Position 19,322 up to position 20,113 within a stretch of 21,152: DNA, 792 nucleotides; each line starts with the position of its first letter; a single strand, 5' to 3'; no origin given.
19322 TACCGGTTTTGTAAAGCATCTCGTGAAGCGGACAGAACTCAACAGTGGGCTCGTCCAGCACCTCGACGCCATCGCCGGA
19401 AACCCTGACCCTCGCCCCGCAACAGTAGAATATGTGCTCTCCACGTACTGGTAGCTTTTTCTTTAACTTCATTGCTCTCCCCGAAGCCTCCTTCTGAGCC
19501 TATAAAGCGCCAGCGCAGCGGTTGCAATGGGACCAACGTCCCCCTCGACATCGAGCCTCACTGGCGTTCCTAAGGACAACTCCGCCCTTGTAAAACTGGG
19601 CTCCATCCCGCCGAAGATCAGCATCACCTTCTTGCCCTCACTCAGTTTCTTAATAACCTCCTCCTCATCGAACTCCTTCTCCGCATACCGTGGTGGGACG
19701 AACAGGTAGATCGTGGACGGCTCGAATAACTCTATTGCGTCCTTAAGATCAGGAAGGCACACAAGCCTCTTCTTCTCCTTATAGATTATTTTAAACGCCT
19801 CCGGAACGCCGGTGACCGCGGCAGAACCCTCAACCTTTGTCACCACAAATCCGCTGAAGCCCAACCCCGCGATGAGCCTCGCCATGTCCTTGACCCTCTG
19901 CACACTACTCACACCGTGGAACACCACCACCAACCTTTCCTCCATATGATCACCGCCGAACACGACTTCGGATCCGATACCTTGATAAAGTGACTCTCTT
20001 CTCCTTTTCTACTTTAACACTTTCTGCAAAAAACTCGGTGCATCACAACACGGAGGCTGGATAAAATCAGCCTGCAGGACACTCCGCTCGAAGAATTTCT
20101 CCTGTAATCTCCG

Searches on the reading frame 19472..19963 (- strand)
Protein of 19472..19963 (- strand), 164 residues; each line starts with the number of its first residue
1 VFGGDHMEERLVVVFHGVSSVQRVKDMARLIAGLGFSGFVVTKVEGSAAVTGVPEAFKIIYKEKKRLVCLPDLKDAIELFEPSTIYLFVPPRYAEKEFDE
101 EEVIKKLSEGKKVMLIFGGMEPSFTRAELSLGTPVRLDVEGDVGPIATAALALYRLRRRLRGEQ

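Call 49: search_protein_families(library=pfam, proteins=[window:19472-19963:-], max_evalue=0.001)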
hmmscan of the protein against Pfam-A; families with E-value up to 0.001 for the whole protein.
window:19472-19963:- (164 aa): 1 family
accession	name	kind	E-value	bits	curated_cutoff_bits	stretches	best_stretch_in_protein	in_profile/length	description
PF09895.14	DUF2122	-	9.9e-31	106.7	25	1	46-154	1-105/106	RecB-family nuclease (DUF2122)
